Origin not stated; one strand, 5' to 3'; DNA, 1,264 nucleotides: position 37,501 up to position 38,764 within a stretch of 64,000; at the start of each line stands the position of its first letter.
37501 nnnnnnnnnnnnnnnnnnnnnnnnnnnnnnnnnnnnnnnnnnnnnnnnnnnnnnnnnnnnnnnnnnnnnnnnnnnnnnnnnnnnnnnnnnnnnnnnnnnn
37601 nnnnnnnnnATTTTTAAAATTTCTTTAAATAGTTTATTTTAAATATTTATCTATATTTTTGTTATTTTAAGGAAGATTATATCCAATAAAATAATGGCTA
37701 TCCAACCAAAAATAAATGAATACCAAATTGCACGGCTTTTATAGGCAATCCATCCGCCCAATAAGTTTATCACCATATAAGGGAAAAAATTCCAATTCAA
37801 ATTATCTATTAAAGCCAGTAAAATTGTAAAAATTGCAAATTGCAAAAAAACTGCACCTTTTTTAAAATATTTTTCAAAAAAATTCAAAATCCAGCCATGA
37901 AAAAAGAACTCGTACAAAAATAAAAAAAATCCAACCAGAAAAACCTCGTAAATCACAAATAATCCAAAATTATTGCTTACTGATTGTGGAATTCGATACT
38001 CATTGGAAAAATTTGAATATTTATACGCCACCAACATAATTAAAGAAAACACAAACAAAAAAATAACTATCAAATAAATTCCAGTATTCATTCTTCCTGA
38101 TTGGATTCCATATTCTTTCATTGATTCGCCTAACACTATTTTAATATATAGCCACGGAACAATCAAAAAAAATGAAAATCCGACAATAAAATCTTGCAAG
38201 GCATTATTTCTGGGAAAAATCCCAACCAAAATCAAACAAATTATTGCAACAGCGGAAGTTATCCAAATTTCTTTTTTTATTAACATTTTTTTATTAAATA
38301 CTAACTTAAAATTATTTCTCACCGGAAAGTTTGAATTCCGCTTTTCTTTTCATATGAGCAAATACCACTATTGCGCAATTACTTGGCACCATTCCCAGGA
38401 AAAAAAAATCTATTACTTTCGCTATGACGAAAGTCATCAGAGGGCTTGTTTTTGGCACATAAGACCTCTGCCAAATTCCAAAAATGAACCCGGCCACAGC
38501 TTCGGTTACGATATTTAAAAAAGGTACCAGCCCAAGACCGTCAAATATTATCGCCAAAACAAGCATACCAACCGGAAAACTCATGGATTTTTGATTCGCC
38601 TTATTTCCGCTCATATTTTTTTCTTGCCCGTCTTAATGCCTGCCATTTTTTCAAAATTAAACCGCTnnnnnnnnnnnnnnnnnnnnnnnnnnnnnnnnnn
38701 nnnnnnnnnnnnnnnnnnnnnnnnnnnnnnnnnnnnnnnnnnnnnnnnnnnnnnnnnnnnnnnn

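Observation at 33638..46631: Minimal type-IV-secretion-like operon co-transcribed with giant anchored exoproteins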

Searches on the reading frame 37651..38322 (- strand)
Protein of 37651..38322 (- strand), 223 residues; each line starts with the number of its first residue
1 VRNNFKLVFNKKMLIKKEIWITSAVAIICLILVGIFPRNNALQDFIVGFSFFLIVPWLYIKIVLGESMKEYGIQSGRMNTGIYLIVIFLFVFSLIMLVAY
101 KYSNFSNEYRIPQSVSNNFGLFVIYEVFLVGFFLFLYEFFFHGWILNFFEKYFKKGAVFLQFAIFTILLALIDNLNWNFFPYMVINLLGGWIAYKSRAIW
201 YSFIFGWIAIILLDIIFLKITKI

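Call 4: search_protein_families(library=pfam, proteins=[window:37651-38322:-], max_evalue=0.1)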
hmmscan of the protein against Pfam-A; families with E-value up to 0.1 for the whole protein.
window:37651-38322:- (223 aa): 1 family
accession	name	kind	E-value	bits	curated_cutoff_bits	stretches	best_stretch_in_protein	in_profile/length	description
PF02517.21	Rce1-like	-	0.0002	22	22.4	1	134-205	16-86/93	Type II CAAX prenyl endopeptidase Rce1-like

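Call 5: search_protein_families(library=ncbifam, proteins=[window:37651-38322:-], max_evalue=0.1)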
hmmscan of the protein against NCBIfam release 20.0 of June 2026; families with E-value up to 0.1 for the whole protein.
window:37651-38322:- (223 aa): 1 family
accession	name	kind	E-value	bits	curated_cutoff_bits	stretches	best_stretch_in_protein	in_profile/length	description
NF040589.1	CPBP_Synerg_MrtS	equivalog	0.001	19.3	130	1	48-209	5-159/170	Synerg-CTERM system glutamic-type intramembrane protease MrtS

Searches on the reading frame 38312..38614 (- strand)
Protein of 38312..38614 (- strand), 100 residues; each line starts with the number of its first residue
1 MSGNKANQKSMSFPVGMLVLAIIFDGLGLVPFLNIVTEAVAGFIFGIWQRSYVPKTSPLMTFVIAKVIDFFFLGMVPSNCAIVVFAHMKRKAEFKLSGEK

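Call 4: search_protein_families(library=pfam, proteins=[window:38312-38614:-], max_evalue=0.1)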
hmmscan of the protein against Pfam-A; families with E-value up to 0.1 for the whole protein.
window:38312-38614:- (100 aa): 0 families

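Call 5: search_protein_families(library=ncbifam, proteins=[window:38312-38614:-], max_evalue=0.1)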
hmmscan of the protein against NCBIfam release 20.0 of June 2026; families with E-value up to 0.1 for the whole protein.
window:38312-38614:- (100 aa): 0 families

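Call 48: search_protein_families(library=pfam, alignment_id=A6, max_evalue=1)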
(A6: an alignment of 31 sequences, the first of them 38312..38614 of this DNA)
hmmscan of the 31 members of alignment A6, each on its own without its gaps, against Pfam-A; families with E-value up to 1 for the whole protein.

A. member 1, window:38312-38614:- (100 aa): 0 families

B. families by the number of members that match (of 31 scanned): 35 families (the first 25 are shown)
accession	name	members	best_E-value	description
PF12822.12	ECF_trnsprt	2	0.011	ECF transporter, substrate-specific component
PF00771.25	FHIPEP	2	0.028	FHIPEP family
PF15179.11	Myc_target_1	2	0.44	Myc target protein 1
PF12942.12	Archaeal_AmoA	1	0.0003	Archaeal ammonia monooxygenase subunit A (AmoA)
PF10066.14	DUF2304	1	0.0073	Uncharacterized conserved protein (DUF2304)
PF06024.17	Orf78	1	0.015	Orf78 (ac78)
PF09335.16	VTT_dom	1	0.021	VTT domain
PF07400.16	IL11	1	0.022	Interleukin 11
PF06441.18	EHN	1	0.024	Epoxide hydrolase N terminus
PF17388.7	GP24_25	1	0.036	Mycobacteriophage tail assembly protein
PF15086.11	UPF0542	1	0.044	Uncharacterised protein family UPF0542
PF18895.5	T4SS_pilin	1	0.06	Type IV secretion system pilin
PF20990.2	DUF2207_C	1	0.06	Predicted membrane protein (DUF2207) C-terminal domain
PF04906.18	Tweety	1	0.089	Tweety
PF17504.7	DUF5436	1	0.11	Family of unknown function (DUF5436)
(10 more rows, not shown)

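Call 65: search_protein_families(library=ncbifam, alignment_id=A6, max_evalue=1)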
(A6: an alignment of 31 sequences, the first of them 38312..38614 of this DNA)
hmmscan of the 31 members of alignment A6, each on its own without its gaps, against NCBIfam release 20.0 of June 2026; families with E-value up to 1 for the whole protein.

A. member 1, window:38312-38614:- (100 aa): 0 families

B. families by the number of members that match (of 31 scanned): 22 families
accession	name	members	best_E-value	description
NF046000.1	MAG1210_fam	3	0.034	MAG1210 family protein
NF006283.1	PRK08455.1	1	0.009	flagellar basal body-associated protein FliL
NF007986.1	PRK10714.1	1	0.011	undecaprenyl-phosphate 4-deoxy-4-formamido-L-arabinose transferase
TIGR00776.1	RhaT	1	0.015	RhaT/GlcU family sugar-proton symporter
TIGR03546.1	TIGR03546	1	0.021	TIGR03546 family protein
NF002975.0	PRK03661.1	1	0.029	nicotinamide-nucleotide amidase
NF049901.1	EndglycodaseB1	1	0.031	endo-beta-N-acetylglucosaminidase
NF010229.0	PRK13682.1-4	1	0.036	hypothetical protein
NF005237.0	PRK06743.1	1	0.04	flagellar motor protein MotP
NF049862.1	SSA_2305_Nterm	1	0.047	SSA_2305 family type IV pilus system protein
NF040728.1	MerB_rel_SaoL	1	0.061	MerB-like organometallic lyase SaoL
NF041313.1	UDPGP_AglF_Halo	1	0.073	UTP--glucose-1-phosphate uridylyltransferase AglF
NF000239.3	MOX_CMY1_fam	1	0.13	CMY-1/MOX family class C beta-lactamase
NF046038.1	NGK_0946_fam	1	0.13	NGK_0946 family protein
NF045697.1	MurNAcPUrMurU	1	0.16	N-acetylmuramate alpha-1-phosphate uridylyltransferase MurU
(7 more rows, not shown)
